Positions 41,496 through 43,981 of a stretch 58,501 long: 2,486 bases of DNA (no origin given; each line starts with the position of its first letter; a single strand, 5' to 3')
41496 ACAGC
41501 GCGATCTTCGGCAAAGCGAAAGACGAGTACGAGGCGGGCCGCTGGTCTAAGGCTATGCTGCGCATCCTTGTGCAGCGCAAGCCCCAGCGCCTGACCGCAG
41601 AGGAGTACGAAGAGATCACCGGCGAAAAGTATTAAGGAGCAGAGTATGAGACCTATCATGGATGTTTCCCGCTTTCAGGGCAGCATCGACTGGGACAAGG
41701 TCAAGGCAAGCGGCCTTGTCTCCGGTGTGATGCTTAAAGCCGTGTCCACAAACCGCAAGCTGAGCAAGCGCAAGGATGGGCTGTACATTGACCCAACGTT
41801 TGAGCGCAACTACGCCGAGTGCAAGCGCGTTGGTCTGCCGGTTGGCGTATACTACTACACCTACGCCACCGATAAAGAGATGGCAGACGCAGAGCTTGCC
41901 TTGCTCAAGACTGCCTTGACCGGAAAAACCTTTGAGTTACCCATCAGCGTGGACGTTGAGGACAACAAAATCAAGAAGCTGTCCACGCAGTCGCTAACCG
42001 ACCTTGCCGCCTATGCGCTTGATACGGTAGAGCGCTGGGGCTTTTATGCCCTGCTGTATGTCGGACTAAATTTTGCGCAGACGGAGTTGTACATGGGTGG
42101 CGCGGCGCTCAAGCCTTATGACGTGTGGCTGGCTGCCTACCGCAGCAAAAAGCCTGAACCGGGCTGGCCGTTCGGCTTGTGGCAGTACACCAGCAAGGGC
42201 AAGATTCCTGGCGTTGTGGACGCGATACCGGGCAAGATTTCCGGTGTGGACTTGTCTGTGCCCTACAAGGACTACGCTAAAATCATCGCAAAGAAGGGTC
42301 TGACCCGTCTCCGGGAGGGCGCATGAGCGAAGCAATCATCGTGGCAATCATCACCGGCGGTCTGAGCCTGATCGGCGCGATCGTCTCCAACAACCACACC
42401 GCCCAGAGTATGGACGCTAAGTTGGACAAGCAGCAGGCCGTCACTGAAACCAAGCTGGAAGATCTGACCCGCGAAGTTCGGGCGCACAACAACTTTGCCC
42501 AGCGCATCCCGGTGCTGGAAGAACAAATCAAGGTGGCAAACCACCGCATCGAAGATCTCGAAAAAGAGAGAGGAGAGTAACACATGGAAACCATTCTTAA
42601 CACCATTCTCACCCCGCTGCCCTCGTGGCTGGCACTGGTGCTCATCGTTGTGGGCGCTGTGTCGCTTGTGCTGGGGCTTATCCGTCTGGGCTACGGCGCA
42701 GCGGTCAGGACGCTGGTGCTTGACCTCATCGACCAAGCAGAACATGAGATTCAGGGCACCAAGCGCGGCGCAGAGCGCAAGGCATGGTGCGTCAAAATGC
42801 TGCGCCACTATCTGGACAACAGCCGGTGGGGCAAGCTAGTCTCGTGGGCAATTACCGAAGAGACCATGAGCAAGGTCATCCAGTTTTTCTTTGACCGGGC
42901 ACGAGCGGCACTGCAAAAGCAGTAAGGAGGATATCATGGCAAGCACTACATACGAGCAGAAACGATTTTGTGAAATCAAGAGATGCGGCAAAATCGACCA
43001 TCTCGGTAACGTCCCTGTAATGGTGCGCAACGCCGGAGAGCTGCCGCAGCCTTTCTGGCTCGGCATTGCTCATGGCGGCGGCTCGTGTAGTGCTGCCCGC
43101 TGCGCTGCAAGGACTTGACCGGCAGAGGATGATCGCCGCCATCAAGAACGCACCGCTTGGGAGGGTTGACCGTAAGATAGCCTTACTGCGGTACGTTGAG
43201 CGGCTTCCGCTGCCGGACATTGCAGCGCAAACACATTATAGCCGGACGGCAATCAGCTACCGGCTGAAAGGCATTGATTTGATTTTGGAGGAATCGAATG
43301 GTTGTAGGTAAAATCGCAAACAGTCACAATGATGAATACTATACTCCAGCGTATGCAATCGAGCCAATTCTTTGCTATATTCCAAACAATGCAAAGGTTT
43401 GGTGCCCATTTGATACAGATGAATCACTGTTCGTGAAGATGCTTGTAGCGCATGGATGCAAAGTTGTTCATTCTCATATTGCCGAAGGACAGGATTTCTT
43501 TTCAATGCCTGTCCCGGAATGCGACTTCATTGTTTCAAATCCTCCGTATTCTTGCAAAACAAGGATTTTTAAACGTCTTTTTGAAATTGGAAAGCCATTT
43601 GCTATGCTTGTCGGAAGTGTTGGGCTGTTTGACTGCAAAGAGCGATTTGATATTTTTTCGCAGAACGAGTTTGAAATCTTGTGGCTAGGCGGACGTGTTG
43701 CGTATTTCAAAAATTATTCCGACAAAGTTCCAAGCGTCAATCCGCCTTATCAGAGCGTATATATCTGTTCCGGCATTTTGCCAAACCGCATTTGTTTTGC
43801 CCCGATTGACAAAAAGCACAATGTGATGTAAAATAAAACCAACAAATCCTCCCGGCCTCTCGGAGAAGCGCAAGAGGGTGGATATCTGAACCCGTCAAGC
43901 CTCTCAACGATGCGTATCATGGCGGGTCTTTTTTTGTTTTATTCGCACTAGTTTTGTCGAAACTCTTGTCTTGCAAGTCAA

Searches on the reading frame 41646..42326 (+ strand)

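Call 13: search_protein_families(library=phrogs, proteins=[window:41646-42326:+], max_evalue=0.001)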
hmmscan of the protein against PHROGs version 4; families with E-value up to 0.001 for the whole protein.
window:41646-42326:+ (226 aa): 5 families
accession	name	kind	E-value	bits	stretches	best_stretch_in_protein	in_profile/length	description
phrog_291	-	lysis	3.3e-38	132.7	1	4-193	115-302/509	endolysin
phrog_6219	-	lysis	3e-26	93.7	1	2-190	2-177/326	endolysin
phrog_6745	-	lysis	5.5e-20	72.6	1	5-169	7-158/396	endolysin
phrog_3084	-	lysis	6.4e-07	29.7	1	5-193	162-350/468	endolysin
phrog_23704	-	unknown function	6.9e-05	24.2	1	94-192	14-109/134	-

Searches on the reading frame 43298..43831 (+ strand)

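Call 13: search_protein_families(library=phrogs, proteins=[window:43298-43831:+], max_evalue=0.001)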
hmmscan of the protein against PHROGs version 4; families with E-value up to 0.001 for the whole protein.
window:43298-43831:+ (177 aa): 1 family
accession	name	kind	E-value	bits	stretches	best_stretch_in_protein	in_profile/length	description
phrog_799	-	other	6.9e-26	92.4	1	10-139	211-350/458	DNA methyltransferase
